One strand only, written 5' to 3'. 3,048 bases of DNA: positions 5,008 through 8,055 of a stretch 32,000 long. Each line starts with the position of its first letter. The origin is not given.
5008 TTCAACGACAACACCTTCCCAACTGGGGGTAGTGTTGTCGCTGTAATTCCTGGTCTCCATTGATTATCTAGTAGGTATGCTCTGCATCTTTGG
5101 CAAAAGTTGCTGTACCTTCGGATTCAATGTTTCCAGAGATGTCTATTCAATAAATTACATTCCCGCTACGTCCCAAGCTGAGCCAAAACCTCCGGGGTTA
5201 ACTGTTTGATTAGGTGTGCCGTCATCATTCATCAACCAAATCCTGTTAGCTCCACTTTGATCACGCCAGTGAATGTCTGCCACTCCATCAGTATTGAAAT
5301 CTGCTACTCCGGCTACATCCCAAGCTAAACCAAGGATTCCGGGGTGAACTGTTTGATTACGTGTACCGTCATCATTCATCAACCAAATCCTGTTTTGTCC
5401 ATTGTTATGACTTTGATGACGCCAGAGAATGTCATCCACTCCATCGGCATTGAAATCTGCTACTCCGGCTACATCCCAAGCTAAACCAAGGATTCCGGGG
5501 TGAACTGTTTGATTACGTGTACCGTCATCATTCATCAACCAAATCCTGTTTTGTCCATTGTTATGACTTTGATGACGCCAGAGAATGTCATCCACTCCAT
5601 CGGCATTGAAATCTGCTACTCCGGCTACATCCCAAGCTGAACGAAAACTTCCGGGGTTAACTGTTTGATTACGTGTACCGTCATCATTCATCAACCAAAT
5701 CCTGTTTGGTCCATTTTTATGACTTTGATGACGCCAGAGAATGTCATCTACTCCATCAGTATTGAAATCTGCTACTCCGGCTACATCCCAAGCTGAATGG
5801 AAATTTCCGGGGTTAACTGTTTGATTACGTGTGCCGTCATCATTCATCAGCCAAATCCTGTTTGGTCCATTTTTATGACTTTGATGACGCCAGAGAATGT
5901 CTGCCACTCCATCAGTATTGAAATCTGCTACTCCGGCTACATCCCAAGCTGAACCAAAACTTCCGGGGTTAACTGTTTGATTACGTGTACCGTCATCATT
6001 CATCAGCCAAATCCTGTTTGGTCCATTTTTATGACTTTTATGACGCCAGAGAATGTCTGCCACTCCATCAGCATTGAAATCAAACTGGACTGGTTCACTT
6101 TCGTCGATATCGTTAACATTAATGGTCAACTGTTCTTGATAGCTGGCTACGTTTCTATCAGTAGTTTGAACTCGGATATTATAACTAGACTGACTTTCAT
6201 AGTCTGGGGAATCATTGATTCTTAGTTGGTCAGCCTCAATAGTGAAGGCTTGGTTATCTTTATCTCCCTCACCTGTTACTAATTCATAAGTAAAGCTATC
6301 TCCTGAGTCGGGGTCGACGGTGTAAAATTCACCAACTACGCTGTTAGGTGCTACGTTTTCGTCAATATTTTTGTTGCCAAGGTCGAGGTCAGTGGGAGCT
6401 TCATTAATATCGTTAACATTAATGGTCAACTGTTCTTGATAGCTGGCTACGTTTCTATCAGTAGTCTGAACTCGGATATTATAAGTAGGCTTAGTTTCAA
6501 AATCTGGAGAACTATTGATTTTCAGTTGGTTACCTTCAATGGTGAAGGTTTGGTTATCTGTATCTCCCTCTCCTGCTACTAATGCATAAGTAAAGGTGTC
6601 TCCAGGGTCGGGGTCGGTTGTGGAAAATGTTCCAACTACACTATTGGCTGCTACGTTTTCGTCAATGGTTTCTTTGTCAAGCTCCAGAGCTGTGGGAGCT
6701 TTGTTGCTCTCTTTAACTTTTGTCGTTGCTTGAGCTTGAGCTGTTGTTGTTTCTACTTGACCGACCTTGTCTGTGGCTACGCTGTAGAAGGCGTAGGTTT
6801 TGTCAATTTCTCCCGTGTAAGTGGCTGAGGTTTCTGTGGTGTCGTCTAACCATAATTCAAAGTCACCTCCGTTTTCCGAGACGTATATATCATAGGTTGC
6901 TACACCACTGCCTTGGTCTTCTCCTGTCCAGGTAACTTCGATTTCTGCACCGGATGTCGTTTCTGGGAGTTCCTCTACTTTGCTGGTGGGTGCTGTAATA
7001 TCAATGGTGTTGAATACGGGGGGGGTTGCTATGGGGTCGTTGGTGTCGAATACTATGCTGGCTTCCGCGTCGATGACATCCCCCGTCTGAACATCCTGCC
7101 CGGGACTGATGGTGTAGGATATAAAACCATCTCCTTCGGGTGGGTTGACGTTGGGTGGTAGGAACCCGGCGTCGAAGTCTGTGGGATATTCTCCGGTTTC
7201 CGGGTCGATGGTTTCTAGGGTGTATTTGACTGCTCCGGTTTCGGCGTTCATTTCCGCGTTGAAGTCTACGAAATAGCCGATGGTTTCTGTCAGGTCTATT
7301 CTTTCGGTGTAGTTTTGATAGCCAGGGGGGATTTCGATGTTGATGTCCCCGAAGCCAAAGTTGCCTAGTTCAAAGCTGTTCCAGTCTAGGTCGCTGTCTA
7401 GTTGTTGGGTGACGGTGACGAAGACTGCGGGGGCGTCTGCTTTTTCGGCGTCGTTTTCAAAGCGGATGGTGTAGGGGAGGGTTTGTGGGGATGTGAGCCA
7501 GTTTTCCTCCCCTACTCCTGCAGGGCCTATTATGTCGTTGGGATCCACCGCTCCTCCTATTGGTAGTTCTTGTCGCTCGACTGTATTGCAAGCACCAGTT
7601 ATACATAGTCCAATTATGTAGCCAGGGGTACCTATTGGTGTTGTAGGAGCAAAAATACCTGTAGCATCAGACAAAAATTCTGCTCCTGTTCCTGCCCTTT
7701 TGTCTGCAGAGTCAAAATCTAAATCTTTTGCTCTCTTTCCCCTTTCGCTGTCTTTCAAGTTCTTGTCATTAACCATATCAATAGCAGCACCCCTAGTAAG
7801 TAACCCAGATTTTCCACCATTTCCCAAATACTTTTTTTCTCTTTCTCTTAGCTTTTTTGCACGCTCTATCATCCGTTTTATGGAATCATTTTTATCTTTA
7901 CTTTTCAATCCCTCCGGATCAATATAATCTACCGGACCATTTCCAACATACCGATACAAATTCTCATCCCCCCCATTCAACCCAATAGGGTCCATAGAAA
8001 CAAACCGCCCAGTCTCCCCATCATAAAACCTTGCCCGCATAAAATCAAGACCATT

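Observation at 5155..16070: Giant mosaic protein (~3,266 codons) whose complete RHS/YD shell is internal and followed by ~916 aa of adhesin-type domains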

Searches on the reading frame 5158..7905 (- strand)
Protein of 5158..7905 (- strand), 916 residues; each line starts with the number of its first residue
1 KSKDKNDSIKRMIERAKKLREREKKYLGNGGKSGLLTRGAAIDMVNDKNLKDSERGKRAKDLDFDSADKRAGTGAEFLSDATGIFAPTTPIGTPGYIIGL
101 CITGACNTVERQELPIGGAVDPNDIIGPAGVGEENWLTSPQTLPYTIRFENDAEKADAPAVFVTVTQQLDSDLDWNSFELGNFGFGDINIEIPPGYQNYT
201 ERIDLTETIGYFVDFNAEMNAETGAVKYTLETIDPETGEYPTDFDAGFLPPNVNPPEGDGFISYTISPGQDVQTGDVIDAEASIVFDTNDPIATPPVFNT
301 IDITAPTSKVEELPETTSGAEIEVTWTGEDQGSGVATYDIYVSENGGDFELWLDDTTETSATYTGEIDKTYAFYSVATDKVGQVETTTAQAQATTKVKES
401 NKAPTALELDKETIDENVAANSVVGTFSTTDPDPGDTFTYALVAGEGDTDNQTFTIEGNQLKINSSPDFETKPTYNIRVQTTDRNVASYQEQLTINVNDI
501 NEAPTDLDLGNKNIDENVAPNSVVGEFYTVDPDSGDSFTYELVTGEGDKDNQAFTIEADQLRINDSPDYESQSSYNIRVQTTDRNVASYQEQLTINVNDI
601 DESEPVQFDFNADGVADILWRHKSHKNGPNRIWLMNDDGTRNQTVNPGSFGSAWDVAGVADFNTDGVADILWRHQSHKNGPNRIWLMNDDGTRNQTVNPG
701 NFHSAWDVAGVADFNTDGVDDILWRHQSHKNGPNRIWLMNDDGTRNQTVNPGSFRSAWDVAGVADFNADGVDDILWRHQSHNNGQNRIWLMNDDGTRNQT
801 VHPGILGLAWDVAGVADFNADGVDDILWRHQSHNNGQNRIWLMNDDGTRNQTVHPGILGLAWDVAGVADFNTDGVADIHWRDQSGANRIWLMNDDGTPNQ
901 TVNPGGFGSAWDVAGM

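Call 7: search_protein_families(library=pfam, max_evalue=0.01, proteins=[window:5158-7905:-])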
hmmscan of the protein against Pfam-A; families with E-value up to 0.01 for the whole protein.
seq(916 aa): 8 families
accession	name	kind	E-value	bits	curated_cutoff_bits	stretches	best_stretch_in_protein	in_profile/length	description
PF01839.29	FG-GAP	-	1.8e-22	79.2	22.1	2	760-791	4-37/37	FG-GAP repeat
PF13517.12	FG-GAP_3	-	1.1e-20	74.4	26.9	4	609-672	1-61/61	FG-GAP-like repeat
PF24595.1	DUF7619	-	1.6e-19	70.7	27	2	238-299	70-132/133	Domain of unknown function (DUF7619)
PF00028.23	Cadherin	-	1.3e-12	48.4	28.8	2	413-497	4-92/93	Cadherin domain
PF02510.20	SPAN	-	9e-07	29.6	24.8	0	667-698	42-73/84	Surface presentation of antigen domain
PF10988.14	DUF2807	-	5.8e-05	23.4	24.2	0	435-502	18-86/181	Putative auto-transporter adhesin, head GIN domain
PF13483.12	Lactamase_B_3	-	0.0021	18.5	24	0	653-692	64-103/160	Beta-lactamase superfamily domain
PF18692.7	DUF5640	-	0.0021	18.4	28.5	0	451-482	35-66/85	Family of unknown function (DUF5640)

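Call 8: search_protein_families(library=ncbifam, max_evalue=0.01, proteins=[window:5158-7905:-])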
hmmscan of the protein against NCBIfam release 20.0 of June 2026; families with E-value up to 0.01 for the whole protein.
seq(916 aa): 1 family
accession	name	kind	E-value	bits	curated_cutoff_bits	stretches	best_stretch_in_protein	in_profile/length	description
NF047539.1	XAC2610_fam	domain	3.2e-18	66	35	0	763-794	3-36/89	XAC2610-related protein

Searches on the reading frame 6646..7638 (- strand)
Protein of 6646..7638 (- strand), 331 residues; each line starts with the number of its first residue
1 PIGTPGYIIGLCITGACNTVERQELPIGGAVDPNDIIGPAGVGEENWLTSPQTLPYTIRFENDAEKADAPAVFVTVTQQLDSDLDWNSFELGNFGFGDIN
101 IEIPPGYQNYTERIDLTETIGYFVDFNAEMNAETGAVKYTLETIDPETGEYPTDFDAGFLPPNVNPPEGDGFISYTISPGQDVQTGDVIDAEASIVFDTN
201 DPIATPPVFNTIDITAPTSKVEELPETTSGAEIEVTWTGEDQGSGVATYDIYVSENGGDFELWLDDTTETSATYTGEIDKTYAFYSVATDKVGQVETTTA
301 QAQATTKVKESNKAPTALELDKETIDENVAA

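Call 68: predict_structure(alignment_id=A3)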
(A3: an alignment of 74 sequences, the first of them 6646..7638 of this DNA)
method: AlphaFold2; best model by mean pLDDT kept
length: 331 residues; sequences in the alignment: 74
mean_pLDDT: 90.9   pTM: 0.81
mean pLDDT of the five models: 90.9, 90.2, 90.2, 90.1, 89.9
residues with pLDDT >= 90: 277; 70-90: 10; 50-70: 26; < 50: 18
segments of 3 or more residues with pLDDT < 50: 1-8, 22-26
pLDDT, mean of each block of 10 residues (from residue 1): 43 55 47 90 96 97 95 98 98 98 98 97 98 98 98 95 96 98 98 97 97 98 97 98 98 98 98 98 98 97 97 77 59 43
secondary structure, 60 per line:
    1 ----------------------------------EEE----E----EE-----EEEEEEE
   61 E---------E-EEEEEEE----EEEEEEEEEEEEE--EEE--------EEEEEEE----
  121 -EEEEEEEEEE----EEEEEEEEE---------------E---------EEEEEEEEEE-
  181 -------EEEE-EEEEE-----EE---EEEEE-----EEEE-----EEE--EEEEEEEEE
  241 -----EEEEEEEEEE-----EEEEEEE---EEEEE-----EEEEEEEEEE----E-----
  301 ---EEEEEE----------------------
elements in order: E35-37 E54-61 E73-79 E84-96 E99-101 E110-116 E122-131 E136-144 E170-179 E188-191 E193-197 E208-212 E218-221 E227-229 E232-240 E246-255 E261-267 E271-275 E281-290 E304-309

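Call 71: fold_search(model_id=the predicted structure, library=pdb)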
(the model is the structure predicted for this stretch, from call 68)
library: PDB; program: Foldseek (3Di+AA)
matches with E <= 10: 1977; with E <= 0.001: 162
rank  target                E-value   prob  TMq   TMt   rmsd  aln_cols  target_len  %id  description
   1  8wxd_A                1.4e-06  1.00  0.31  0.25  14.1       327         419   10  Crystal Structure of shaft pilin PilA from Streptococcus sanguinis (released 2025-05-07)
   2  9lj6                  5.6e-06  1.00  0.28  0.35  14.4       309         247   10  Crystal Structure of C-terminal rigid fragment containing middle and C-terminal domains of the Basal pilin EbpB from Ent (released 2025-07-16)
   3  5dza                  7.2e-06  1.00  0.34  0.35  11.4       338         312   12  Streptococcus agalactiae AgI/II polypeptide BspA C terminal domain (WT) (released 2016-06-22)
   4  6uup_B                1.2e-05  1.00  0.17  0.23  22.9       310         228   11  Structure of anti-hCD33 conditional scFv (released 2020-11-04)
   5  4z23                  1.4e-05  1.00  0.33  0.35  12.3       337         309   12  BspA_C_WT (released 2016-06-29)
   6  7mro                  1.6e-05  1.00  0.27  0.28  10.6       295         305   12  Zebrafish CNTN4 FN1-FN3 domains (released 2022-01-05)
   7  9lr7_D                1.8e-05  1.00  0.29  0.27  13.9       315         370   10  Crystal Structure of the Basal pilin EbpB from Enterococcus faecalis. (released 2025-07-16)
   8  9m00_B                2.4e-05  1.00  0.29  0.30  13.8       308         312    9  Crystal Structure of the Basal pilin EbpB from Enterococcus faecalis with a partially disordered N-terminal domain. (released 2025-07-16)
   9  9lr7_A                2.5e-05  1.00  0.29  0.25  14.3       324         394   10  Crystal Structure of the Basal pilin EbpB from Enterococcus faecalis. (released 2025-07-16)
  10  9lr7_B                2.5e-05  1.00  0.29  0.25  13.7       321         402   10  Crystal Structure of the Basal pilin EbpB from Enterococcus faecalis. (released 2025-07-16)
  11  4y5x_I                2.5e-05  1.00  0.19  0.28  17.3       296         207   10  Diabody 305 complex with EpoR (released 2015-03-18)
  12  8cs9_X                2.8e-05  1.00  0.23  0.14  13.4       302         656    7  Composite reconstruction of Class 1 of the erythrocyte ankyrin-1 complex (released 2022-07-20)
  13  4kty_B                3.0e-05  1.00  0.25  0.14  12.9       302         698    9  Fibrin-stabilizing factor with a bound ligand (released 2013-12-04)
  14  3gkz                  3.1e-05  0.99  0.19  0.25  22.4       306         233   10  Crystal structures of a therapeutic single chain antibody in complex methamphetamine (released 2009-10-06)
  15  7zcb_B                3.3e-05  1.00  0.27  0.40  12.1       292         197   11  Human Pikachurin/EGFLAM N-terminal Fibronectin-III (1-2) domains (released 2023-07-19)
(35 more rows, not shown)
